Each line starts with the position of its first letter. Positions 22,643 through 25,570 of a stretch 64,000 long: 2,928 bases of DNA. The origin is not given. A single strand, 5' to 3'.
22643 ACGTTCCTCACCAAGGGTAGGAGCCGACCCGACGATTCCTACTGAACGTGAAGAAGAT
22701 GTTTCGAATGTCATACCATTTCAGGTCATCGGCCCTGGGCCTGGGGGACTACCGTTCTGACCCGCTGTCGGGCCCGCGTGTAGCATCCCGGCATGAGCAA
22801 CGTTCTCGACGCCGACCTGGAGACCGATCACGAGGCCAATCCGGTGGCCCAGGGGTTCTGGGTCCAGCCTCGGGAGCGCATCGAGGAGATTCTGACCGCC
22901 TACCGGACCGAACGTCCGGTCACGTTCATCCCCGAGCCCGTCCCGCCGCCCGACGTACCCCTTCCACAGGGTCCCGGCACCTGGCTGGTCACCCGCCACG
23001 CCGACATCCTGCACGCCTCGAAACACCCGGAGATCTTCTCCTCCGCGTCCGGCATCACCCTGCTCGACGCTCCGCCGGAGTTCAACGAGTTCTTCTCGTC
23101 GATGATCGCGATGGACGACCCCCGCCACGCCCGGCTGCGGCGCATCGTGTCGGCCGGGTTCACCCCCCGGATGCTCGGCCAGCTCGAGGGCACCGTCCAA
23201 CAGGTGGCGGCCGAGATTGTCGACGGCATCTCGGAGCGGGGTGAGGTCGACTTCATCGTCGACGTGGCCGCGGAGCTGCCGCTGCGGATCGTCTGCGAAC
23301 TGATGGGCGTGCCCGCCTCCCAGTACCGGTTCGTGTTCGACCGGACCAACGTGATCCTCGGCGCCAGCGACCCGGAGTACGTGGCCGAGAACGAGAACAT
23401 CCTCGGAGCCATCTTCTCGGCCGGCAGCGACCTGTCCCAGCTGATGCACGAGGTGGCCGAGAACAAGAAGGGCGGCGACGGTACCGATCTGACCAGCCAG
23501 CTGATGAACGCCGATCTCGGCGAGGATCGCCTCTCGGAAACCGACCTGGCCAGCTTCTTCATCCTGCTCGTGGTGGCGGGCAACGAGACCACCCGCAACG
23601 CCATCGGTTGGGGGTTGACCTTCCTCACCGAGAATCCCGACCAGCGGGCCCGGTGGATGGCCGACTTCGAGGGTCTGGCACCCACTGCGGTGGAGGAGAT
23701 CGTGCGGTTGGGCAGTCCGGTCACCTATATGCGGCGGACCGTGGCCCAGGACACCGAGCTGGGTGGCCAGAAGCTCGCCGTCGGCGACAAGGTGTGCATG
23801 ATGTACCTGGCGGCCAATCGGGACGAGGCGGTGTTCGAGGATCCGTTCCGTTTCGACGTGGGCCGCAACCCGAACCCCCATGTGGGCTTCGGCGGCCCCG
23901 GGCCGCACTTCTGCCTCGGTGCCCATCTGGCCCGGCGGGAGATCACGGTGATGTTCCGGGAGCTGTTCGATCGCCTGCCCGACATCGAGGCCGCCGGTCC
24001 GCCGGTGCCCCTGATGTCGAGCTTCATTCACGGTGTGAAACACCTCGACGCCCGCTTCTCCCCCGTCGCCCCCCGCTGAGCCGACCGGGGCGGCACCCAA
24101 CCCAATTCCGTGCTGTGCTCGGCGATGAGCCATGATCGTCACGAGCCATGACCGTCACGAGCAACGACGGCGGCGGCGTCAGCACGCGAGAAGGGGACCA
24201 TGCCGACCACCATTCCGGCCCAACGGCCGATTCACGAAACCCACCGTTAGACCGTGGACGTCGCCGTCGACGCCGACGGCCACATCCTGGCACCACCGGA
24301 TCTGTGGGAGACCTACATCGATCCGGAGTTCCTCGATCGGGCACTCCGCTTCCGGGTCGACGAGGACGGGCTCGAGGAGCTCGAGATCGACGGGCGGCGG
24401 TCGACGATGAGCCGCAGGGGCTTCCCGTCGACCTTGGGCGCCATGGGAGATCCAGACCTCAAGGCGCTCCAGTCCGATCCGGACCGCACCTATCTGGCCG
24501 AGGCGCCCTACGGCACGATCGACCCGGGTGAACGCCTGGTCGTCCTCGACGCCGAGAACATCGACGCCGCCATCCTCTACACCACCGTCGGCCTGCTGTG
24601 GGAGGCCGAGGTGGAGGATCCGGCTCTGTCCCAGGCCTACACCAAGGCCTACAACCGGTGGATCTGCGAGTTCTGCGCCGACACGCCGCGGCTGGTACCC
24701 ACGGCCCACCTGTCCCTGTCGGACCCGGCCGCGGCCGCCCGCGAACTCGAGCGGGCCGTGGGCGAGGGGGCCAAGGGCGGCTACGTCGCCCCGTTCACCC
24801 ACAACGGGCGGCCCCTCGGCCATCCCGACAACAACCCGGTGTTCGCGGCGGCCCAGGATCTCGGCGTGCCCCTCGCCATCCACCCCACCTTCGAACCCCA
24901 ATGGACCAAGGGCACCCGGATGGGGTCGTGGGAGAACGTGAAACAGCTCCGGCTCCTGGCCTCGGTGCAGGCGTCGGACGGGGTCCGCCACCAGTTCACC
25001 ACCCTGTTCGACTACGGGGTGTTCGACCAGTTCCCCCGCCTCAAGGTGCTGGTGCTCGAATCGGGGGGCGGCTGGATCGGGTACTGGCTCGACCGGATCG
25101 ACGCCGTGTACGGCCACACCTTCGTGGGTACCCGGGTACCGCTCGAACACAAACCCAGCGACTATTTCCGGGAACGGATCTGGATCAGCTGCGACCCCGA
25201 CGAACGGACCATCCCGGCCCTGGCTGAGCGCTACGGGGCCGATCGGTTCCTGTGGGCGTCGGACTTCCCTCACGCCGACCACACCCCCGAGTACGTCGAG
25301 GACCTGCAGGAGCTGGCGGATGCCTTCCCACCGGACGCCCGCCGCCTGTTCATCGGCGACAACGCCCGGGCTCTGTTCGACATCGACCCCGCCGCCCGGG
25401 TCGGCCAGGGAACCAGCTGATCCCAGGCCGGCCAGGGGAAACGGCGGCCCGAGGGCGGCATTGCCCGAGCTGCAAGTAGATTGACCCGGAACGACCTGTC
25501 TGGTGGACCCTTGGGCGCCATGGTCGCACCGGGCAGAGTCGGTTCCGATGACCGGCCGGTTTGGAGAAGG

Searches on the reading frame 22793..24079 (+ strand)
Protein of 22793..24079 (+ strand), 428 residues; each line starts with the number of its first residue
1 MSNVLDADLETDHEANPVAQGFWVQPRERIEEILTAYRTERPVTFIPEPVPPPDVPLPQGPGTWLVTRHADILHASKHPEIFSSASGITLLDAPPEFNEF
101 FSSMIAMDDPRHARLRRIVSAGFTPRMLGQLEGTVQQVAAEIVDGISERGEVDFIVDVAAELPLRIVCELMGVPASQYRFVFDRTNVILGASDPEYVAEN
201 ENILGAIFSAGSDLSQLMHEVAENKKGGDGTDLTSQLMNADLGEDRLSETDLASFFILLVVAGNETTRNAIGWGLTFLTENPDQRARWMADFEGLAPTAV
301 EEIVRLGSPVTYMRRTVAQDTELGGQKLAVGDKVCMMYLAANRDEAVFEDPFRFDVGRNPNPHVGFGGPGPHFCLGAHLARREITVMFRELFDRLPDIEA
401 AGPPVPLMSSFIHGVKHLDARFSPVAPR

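Call 52: search_protein_families(library=pfam, proteins=[window:22793-24079:+], max_evalue=0.00001)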
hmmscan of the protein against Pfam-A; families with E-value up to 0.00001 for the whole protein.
window:22793-24079:+ (428 aa): 1 family
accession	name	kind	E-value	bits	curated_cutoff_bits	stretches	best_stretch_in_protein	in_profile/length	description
PF00067.27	p450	-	1.8e-24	86.8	22.8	1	218-392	224-429/462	Cytochrome P450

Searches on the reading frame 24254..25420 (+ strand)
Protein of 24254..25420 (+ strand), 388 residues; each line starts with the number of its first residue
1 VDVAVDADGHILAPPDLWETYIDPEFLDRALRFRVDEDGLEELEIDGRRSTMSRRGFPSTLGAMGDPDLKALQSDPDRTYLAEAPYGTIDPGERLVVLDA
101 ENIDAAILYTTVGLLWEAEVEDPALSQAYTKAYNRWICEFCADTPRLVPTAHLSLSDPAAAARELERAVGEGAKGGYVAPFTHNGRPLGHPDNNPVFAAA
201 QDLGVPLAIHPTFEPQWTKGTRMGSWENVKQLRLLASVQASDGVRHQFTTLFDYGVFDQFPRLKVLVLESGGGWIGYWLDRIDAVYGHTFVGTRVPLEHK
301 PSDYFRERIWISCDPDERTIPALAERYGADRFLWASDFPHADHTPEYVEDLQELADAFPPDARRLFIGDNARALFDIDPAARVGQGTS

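Call 52: search_protein_families(library=pfam, proteins=[window:24254-25420:+], max_evalue=0.00001)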
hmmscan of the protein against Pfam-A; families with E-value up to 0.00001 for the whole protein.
window:24254-25420:+ (388 aa): 1 family
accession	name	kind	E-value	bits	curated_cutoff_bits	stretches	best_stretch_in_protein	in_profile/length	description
PF04909.20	Amidohydro_2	-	8.4e-31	108.2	26.4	1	118-376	50-288/289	Amidohydrolase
